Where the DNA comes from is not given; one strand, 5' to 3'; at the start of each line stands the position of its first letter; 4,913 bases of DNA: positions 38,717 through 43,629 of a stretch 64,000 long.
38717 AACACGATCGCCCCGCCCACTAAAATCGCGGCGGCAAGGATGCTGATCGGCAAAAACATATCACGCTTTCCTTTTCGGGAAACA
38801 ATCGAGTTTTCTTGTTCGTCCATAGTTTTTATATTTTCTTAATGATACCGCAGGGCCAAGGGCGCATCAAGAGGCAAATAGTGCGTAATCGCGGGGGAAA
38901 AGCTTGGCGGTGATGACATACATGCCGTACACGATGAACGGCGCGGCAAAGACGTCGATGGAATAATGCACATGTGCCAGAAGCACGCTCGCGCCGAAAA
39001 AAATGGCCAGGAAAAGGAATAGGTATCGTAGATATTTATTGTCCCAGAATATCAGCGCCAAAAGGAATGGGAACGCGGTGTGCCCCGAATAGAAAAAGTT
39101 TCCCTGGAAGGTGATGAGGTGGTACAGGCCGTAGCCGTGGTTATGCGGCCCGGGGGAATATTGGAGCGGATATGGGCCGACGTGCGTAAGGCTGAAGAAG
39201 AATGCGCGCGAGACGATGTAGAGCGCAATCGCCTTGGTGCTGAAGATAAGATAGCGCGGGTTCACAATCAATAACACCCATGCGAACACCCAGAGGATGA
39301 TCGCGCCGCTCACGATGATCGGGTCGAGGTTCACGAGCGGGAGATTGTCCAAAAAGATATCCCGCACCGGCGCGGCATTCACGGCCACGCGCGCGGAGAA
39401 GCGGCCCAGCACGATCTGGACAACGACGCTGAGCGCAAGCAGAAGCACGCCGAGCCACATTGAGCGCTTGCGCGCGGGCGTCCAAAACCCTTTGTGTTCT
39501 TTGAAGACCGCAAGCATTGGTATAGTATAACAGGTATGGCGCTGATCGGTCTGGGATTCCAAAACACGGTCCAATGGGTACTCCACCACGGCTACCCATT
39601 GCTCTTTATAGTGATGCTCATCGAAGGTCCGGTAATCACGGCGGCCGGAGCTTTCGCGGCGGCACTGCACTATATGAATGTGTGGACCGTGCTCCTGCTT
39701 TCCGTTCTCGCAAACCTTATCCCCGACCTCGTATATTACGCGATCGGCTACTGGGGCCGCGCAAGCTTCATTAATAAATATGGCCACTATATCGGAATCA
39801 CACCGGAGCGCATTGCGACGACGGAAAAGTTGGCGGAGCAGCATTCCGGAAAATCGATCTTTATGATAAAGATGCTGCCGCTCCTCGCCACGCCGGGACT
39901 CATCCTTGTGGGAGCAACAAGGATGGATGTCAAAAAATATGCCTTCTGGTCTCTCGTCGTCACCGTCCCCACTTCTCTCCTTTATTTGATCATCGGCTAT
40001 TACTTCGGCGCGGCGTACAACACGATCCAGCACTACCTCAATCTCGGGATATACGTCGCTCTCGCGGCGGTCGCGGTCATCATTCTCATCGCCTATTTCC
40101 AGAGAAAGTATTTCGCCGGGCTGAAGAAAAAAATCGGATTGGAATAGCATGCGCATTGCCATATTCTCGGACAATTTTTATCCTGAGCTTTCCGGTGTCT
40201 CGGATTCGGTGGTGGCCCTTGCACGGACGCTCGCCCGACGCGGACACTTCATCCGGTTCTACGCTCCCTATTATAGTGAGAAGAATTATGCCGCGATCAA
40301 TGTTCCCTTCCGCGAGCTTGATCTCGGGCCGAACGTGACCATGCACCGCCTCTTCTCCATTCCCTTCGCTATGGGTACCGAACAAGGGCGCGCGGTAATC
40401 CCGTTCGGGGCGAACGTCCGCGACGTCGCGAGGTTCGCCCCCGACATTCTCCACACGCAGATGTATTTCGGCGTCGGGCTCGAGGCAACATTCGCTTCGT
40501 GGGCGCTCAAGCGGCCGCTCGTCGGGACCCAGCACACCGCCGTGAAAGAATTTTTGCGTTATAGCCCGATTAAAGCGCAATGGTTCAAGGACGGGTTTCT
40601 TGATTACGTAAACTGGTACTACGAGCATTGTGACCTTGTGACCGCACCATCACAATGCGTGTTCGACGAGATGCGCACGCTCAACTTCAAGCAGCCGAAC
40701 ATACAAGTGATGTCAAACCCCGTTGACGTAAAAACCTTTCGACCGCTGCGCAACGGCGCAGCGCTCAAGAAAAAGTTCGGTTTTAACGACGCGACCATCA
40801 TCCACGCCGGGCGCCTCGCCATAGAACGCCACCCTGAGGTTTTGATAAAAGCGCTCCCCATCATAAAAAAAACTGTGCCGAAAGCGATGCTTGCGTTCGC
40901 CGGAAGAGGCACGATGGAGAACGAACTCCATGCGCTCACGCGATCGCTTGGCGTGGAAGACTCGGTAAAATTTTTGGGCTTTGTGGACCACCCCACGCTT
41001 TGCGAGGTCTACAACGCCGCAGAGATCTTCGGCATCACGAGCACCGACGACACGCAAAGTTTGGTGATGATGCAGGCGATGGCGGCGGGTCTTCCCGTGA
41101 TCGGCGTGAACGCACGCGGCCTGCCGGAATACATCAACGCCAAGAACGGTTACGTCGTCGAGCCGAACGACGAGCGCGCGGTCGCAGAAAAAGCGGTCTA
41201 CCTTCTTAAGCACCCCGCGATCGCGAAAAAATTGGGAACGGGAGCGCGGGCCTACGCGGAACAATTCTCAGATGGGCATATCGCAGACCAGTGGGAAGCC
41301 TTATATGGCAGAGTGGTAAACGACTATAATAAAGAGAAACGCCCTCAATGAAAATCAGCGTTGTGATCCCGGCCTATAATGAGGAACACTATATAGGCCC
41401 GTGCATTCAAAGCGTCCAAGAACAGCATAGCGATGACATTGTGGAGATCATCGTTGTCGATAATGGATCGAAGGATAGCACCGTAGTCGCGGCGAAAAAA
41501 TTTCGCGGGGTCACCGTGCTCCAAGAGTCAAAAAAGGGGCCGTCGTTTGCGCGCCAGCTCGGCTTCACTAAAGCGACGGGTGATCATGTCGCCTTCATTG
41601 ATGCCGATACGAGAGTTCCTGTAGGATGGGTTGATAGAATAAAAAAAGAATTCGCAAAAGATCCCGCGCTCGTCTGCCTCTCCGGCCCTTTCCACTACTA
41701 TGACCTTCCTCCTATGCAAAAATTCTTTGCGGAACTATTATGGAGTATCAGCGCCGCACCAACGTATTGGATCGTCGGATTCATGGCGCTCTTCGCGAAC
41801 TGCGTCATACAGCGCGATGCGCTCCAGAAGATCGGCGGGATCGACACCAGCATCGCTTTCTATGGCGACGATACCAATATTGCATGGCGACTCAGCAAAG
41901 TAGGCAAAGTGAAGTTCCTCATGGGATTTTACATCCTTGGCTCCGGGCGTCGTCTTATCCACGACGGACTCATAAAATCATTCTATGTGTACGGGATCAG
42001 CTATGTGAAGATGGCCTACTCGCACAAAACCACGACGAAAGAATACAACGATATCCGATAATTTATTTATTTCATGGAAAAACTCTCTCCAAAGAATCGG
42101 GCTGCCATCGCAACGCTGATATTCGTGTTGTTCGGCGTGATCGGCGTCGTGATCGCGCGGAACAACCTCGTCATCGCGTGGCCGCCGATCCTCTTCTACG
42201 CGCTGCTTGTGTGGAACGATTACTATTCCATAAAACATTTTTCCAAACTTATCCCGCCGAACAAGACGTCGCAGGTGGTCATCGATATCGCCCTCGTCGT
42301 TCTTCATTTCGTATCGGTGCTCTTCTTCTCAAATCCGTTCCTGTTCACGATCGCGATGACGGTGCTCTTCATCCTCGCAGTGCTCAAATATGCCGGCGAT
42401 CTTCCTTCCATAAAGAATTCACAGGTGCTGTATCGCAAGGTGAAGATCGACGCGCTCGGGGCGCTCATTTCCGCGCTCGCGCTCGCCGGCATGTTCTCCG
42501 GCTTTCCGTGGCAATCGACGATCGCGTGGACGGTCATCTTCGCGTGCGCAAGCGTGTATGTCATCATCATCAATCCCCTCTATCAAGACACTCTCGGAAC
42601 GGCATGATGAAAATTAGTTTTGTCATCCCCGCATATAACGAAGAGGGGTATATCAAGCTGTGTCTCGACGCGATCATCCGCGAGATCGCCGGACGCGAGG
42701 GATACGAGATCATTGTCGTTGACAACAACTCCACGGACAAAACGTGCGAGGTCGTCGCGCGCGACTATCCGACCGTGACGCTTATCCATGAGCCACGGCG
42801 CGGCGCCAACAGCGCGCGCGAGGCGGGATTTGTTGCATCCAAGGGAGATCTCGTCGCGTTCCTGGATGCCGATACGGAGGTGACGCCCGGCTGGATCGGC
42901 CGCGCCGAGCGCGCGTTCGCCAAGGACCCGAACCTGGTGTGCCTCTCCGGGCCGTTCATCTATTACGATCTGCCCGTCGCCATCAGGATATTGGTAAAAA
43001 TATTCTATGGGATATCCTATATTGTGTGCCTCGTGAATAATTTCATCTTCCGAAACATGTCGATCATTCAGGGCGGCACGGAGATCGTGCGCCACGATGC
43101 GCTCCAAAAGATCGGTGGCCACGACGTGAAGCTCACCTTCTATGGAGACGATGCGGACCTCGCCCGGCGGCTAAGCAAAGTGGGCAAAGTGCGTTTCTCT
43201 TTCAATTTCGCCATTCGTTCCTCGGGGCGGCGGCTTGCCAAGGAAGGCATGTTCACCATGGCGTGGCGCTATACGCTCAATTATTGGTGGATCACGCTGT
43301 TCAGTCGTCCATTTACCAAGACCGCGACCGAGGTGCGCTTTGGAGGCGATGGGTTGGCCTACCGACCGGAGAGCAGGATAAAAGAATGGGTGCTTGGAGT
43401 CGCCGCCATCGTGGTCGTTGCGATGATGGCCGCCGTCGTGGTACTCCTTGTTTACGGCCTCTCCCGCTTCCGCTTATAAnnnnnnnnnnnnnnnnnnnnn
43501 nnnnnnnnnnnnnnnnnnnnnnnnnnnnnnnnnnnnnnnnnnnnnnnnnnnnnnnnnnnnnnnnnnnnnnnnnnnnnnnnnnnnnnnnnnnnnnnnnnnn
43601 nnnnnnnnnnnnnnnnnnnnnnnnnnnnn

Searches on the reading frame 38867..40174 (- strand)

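Call 67: search_protein_families(library=pfam, proteins=[window:38867-40174:-], max_evalue=0.00001)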
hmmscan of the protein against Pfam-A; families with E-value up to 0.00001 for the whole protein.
window:38867-40174:- (435 aa): 1 family
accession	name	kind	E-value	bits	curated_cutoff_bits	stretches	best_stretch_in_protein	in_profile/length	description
PF14360.12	PAP2_C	-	2.3e-07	31.7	27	1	360-421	5-71/74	PAP2 superfamily C-terminal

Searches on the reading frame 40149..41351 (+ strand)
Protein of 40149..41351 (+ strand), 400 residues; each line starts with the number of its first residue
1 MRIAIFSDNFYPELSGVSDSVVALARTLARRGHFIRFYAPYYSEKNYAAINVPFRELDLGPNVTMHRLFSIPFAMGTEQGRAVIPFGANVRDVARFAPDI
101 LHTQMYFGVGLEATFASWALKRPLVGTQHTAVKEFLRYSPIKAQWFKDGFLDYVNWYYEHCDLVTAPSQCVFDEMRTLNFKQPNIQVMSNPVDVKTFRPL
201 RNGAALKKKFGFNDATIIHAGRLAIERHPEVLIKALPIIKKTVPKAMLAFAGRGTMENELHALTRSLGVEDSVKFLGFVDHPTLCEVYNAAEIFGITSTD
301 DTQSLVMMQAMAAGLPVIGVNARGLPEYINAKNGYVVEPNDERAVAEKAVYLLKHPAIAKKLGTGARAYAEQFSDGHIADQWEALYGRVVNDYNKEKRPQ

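Call 67: search_protein_families(library=pfam, proteins=[window:40149-41351:+], max_evalue=0.00001)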
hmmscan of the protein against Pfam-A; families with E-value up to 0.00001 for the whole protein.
window:40149-41351:+ (400 aa): 4 families
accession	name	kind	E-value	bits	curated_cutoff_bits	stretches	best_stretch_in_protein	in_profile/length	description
PF00534.26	Glycos_transf_1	-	3.9e-32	111.6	26.4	1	211-367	10-170/172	Glycosyl transferases group 1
PF13692.12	Glyco_trans_1_4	-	6.5e-30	104.7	27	1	216-354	3-141/142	Glycosyl transferases group 1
PF13439.12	Glyco_transf_4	-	5.7e-23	82.2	28.5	1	15-194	2-168/170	Glycosyltransferase Family 4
PF13579.12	Glyco_trans_4_4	-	3e-13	50.9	29.7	1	16-190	2-157/158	Glycosyl transferase 4-like domain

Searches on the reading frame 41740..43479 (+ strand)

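Call 67: search_protein_families(library=pfam, proteins=[window:41740-43479:+], max_evalue=0.00001)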
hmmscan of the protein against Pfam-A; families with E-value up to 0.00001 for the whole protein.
window:41740-43479:+ (579 aa): 3 families
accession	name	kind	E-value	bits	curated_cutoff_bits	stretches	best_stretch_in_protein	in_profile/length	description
PF00535.33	Glycos_transf_2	-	1e-27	97.6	23.3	1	293-412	1-123/168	Glycosyl transferase family 2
PF13641.12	Glyco_tranf_2_3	-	2.1e-16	61.1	27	1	292-482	3-198/230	Glycosyltransferase like family 2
PF13632.12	Glyco_trans_2_3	-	6.8e-07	29.7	27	1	372-515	2-143/198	Glycosyl transferase family group 2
